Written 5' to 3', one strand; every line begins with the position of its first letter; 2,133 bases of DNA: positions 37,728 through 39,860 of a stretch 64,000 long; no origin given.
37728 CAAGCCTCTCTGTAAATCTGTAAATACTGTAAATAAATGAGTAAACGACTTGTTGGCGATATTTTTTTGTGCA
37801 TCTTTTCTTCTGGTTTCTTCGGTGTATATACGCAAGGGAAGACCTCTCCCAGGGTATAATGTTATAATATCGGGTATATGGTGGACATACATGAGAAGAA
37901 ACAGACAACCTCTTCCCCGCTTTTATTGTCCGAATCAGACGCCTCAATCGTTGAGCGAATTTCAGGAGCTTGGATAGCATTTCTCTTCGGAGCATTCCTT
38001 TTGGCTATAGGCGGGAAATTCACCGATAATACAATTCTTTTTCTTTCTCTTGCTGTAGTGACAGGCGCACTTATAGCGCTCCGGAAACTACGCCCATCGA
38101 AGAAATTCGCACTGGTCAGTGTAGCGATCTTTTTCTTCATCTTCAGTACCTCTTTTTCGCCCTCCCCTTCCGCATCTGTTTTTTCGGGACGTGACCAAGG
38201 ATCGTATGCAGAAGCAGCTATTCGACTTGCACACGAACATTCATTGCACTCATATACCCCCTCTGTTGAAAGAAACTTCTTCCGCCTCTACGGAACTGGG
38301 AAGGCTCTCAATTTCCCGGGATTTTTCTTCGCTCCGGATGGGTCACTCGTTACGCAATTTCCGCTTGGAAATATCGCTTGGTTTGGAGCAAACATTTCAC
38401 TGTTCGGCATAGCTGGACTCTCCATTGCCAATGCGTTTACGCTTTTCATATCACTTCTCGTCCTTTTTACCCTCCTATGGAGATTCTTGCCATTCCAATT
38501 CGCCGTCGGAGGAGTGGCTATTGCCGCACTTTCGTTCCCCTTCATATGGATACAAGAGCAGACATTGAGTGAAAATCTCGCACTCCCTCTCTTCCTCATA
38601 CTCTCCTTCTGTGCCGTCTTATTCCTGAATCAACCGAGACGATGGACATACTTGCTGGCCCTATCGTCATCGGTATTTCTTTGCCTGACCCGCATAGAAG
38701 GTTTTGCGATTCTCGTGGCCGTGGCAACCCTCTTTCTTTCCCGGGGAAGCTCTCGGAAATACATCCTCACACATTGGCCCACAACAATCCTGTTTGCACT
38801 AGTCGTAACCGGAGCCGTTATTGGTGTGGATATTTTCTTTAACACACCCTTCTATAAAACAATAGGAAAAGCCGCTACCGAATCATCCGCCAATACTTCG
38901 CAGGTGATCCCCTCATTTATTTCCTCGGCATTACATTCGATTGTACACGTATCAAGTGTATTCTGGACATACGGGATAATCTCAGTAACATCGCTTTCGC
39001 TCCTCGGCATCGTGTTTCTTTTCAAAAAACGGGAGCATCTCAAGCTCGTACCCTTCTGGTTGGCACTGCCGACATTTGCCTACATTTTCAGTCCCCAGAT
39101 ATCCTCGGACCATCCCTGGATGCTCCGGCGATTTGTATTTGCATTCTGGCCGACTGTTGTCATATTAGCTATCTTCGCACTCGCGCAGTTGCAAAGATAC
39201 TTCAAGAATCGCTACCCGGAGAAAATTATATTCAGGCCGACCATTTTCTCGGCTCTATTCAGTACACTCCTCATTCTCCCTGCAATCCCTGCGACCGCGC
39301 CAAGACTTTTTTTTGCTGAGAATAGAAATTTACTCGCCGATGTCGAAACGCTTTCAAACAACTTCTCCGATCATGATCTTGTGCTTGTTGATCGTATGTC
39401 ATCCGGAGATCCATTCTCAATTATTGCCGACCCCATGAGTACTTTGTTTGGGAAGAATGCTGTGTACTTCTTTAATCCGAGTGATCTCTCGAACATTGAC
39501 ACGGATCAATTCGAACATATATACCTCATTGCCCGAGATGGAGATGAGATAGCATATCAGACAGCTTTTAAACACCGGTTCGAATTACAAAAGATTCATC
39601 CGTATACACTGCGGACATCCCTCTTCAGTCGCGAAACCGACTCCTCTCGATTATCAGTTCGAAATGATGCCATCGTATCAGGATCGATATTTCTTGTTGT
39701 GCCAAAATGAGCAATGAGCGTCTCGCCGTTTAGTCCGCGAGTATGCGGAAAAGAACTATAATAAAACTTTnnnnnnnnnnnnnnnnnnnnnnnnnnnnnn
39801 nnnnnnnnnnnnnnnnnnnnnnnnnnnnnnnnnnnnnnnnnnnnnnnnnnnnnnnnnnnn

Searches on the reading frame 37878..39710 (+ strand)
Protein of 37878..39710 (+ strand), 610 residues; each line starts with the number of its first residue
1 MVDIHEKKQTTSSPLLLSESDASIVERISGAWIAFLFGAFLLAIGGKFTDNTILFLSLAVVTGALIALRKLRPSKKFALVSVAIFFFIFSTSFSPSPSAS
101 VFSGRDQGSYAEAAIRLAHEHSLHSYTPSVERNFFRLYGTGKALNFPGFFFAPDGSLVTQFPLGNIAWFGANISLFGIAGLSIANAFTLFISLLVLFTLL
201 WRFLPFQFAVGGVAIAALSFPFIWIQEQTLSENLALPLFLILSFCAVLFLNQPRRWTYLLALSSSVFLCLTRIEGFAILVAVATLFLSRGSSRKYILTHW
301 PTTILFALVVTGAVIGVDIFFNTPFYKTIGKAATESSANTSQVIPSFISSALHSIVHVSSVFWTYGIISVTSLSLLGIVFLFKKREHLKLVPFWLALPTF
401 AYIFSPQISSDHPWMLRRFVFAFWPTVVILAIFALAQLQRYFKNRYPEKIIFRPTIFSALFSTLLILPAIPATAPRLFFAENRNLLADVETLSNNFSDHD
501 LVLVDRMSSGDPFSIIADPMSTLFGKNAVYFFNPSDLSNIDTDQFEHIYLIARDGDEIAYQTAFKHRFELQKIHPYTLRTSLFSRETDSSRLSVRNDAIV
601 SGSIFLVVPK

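Call 4: search_protein_families(library=pfam, proteins=[window:37878-39710:+], max_evalue=0.1)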
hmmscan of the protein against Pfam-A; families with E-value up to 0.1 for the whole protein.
window:37878-39710:+ (610 aa): 0 families

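Call 5: search_protein_families(library=ncbifam, proteins=[window:37878-39710:+], max_evalue=0.1)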
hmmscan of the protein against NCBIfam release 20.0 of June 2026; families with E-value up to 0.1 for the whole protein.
window:37878-39710:+ (610 aa): 0 families

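Call 74: search_protein_families(library=pfam, proteins=[window:37878-39710:+], max_evalue=1)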
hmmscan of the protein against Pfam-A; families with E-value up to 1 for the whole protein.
window:37878-39710:+ (610 aa): 1 family
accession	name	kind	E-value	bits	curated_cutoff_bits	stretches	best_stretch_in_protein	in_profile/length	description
PF01956.21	EMC3_TMCO1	-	0.55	10.4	27.1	0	185-250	94-152/169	Integral membrane protein EMC3/TMCO1-like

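Call 76: find_related_loci(query=window:37878-39710:+, collection=metagenome_contigs, flank=300)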
Query window:37878-39710:+ (610 aa) in metagenome_contigs; peptide patterns used: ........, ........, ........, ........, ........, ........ (x = any residue, [..] = any of these).
127 stretches matched a pattern; 2 encode a relative of the query (tblastn E <= 1e-3); 2 distinct loci.
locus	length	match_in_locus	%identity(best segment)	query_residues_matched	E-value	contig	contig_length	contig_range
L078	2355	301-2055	53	24-610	0e+0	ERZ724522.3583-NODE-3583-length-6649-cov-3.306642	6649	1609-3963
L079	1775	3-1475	53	120-610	2e-164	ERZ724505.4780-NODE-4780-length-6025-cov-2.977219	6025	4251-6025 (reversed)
